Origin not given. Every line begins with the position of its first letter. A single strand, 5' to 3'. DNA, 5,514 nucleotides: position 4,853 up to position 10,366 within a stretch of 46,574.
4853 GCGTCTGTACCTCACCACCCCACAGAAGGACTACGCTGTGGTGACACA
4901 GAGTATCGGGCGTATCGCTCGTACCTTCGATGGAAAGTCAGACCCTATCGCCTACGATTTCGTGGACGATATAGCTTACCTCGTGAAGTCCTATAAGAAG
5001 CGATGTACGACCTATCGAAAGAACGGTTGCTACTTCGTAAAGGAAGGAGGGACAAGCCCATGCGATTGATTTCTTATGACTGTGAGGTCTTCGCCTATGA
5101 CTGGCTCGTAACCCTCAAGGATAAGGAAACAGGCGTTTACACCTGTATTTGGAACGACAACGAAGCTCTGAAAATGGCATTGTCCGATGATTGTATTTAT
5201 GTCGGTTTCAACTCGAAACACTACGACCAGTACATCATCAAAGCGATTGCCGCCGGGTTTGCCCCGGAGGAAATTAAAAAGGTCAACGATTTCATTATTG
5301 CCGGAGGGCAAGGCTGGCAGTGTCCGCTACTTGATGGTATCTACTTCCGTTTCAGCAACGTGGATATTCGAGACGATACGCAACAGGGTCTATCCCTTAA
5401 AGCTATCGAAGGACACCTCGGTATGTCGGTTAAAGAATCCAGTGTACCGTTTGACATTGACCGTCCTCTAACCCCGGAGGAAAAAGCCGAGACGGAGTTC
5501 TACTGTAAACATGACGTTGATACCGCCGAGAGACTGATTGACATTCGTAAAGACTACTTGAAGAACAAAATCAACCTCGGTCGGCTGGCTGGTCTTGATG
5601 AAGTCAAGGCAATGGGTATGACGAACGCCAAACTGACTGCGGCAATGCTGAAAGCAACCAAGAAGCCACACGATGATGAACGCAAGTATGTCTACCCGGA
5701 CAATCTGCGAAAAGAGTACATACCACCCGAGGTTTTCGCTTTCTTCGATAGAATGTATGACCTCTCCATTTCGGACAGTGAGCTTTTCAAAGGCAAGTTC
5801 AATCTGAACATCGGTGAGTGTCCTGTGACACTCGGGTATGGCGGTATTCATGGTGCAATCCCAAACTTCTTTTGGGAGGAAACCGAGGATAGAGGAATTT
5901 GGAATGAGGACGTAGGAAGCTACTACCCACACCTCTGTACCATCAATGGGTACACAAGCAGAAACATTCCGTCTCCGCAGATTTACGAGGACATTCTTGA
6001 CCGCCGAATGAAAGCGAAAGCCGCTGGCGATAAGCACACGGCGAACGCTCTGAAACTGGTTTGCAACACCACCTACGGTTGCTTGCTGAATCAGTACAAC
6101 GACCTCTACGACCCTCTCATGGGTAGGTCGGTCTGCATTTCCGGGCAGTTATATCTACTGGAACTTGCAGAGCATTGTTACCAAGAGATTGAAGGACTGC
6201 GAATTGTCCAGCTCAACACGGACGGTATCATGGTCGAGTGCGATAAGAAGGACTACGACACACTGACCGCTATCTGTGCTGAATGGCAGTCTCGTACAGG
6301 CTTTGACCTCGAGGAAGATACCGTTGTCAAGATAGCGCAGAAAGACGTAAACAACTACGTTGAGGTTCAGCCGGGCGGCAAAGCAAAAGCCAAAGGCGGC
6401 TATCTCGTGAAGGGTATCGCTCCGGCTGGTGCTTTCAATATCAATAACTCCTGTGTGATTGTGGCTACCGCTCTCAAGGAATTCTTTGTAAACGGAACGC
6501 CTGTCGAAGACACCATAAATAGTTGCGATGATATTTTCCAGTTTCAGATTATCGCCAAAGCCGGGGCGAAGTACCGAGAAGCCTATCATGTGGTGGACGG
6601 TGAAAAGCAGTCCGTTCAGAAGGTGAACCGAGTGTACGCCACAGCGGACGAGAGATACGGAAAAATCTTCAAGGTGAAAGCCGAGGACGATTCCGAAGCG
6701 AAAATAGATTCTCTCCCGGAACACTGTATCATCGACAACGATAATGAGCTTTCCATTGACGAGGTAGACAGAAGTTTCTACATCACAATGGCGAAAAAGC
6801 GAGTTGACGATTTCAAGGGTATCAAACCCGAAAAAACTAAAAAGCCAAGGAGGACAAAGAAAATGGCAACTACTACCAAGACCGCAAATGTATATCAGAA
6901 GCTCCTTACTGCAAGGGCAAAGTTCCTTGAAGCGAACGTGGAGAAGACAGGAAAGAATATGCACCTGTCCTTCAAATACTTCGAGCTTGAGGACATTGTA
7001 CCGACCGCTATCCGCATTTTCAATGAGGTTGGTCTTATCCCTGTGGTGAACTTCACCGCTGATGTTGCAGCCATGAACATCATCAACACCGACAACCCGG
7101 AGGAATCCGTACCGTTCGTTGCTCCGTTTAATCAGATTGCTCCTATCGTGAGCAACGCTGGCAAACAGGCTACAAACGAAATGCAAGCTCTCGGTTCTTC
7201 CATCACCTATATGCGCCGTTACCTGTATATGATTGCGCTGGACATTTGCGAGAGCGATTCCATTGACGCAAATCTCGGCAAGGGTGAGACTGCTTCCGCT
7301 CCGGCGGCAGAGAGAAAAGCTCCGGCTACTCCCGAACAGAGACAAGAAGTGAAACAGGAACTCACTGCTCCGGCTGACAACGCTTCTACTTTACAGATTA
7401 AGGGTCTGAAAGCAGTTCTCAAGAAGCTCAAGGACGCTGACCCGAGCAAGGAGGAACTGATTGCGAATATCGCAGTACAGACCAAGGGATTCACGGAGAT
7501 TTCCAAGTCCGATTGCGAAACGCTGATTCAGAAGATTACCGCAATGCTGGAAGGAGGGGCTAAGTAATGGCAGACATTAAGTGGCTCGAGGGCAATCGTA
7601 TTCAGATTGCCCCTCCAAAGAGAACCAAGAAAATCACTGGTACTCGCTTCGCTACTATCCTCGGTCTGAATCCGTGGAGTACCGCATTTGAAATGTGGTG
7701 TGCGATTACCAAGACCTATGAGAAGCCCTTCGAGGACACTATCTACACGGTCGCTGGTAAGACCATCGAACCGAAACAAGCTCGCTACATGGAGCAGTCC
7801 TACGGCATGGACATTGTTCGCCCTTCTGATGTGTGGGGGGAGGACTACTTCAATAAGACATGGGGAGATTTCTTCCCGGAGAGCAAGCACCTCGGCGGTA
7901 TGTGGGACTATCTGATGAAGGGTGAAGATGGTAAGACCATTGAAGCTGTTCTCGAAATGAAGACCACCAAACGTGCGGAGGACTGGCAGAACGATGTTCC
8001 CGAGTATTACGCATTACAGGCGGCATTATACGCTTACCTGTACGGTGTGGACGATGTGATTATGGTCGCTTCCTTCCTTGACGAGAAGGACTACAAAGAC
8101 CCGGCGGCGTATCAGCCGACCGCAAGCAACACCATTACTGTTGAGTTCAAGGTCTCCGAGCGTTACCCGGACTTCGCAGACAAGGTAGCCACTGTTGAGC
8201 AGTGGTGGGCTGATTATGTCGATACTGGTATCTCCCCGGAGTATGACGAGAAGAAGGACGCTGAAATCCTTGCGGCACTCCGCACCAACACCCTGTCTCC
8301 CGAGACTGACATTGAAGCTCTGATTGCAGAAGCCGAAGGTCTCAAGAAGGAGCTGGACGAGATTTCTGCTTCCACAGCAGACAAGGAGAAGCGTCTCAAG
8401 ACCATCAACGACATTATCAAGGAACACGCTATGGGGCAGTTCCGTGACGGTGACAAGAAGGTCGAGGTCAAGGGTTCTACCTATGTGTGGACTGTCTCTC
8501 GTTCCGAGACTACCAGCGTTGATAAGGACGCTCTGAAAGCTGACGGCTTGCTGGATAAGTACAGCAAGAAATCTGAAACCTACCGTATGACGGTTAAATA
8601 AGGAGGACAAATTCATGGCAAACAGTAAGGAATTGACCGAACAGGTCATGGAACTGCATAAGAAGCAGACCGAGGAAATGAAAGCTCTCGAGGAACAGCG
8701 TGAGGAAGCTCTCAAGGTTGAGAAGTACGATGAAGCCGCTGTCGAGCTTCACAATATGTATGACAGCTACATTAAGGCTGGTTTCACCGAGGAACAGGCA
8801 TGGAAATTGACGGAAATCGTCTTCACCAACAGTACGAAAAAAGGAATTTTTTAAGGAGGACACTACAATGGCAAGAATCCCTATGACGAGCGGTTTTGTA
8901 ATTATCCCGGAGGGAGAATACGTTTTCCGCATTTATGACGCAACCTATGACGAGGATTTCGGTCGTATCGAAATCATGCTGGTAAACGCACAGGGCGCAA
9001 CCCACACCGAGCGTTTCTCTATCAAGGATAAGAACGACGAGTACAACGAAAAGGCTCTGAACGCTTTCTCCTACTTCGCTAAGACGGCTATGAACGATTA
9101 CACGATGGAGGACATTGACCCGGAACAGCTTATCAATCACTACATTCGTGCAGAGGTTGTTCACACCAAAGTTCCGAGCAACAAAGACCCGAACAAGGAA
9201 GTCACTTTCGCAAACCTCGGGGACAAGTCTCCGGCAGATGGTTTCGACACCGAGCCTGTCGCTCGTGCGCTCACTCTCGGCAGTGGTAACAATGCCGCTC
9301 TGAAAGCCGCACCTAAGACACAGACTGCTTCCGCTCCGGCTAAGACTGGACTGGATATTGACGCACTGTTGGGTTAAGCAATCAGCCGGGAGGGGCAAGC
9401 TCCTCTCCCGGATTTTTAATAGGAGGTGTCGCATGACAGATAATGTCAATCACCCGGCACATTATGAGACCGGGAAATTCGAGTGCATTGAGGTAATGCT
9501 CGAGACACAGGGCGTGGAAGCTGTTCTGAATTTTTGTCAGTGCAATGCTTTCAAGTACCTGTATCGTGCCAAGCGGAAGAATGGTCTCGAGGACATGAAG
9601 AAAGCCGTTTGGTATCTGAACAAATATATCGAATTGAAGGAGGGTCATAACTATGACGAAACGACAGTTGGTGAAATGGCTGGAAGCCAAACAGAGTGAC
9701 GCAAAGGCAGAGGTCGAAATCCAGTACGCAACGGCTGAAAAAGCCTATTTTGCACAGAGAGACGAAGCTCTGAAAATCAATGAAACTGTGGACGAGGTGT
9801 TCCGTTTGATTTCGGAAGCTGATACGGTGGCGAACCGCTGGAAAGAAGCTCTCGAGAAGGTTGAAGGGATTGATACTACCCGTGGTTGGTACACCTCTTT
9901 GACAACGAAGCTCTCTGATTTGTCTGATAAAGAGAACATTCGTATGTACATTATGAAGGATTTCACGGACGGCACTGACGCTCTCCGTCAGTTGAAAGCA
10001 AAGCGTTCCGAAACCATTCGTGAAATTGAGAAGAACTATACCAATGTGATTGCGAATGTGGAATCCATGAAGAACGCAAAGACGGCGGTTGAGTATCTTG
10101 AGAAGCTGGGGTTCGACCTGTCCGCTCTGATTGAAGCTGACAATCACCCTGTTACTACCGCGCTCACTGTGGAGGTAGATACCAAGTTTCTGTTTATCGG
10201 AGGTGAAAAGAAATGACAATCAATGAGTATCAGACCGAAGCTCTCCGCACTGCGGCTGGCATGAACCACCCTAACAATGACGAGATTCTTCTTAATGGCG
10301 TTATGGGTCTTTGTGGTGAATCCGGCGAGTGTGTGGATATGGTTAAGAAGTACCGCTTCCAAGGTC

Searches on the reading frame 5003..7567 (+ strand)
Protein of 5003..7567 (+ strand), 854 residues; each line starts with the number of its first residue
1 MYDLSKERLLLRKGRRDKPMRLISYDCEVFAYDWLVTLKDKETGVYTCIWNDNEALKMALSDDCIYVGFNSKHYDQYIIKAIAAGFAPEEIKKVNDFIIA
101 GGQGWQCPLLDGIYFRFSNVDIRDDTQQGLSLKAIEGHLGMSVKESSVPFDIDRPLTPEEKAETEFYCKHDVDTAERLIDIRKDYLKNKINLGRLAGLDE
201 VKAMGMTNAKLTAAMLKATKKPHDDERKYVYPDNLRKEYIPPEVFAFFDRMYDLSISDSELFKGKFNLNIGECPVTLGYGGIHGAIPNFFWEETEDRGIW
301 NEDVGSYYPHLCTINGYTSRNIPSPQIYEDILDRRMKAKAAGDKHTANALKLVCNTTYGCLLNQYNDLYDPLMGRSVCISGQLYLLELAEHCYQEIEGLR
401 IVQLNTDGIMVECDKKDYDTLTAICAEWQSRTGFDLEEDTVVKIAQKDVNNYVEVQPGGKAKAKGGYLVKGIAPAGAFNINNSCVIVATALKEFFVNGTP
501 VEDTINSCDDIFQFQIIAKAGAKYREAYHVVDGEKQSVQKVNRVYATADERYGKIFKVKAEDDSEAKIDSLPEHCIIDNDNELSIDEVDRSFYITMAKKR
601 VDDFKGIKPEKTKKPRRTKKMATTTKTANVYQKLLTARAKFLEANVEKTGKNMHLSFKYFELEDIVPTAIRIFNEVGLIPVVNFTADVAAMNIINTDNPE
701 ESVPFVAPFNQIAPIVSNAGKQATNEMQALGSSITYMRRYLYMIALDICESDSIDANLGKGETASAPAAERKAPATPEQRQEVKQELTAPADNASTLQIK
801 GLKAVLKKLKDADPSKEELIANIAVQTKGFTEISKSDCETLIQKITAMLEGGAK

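Call 20: search_protein_families(library=phrogs, proteins=[window:5003-7567:+])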
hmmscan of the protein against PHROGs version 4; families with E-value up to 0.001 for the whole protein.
window:5003-7567:+ (854 aa): 7 families
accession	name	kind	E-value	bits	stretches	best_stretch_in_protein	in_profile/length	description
phrog_1252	-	DNA, RNA and nucleotide metabolism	1.6e-150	503.8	1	20-613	52-660/663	DNA polymerase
phrog_18505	-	DNA, RNA and nucleotide metabolism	2.3e-27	97.2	1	347-556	37-246/349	DNA polymerase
phrog_155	-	DNA, RNA and nucleotide metabolism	1.5e-26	94.7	1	607-850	44-269/308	Erf-like ssDNA annealing protein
phrog_4210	-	DNA, RNA and nucleotide metabolism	1.4e-18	67.2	1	17-233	717-920/1304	DNA polymerase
phrog_2324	-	DNA, RNA and nucleotide metabolism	5.8e-15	56.4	1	621-805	2-178/193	Erf-like ssDNA annealing protein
phrog_262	-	DNA, RNA and nucleotide metabolism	2.4e-07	30.2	1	337-443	503-604/856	DNA polymerase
phrog_34817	-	unknown function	2.4e-05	24.8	1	648-783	37-160/291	-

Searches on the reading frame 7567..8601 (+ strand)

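Call 20: search_protein_families(library=phrogs, proteins=[window:7567-8601:+])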
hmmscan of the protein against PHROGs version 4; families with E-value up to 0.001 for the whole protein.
window:7567-8601:+ (344 aa): 2 families
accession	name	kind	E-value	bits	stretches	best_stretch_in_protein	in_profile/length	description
phrog_434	-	DNA, RNA and nucleotide metabolism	1.5e-28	101.1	1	18-340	63-357/372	RecE-like recombination exonuclease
phrog_1706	-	DNA, RNA and nucleotide metabolism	7e-05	23.4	1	108-230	121-229/293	CRISPR/Cas system associated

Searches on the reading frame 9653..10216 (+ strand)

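Call 38: search_protein_families(library=pfam, proteins=[window:9653-10216:+], max_evalue=0.1)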
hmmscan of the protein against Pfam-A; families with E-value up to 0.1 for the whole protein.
window:9653-10216:+ (187 aa): 2 families
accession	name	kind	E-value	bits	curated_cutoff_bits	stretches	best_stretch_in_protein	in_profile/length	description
PF10604.15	Polyketide_cyc2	-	0.024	15.4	27.4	1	42-77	10-45/142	Polyketide cyclase / dehydrase and lipid transport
PF02520.22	ANIS5_cation-bd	-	0.086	13.4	29.3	1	108-144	34-70/109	SXP/RAL-2 family protein Ani s 5-like, metal-binding domain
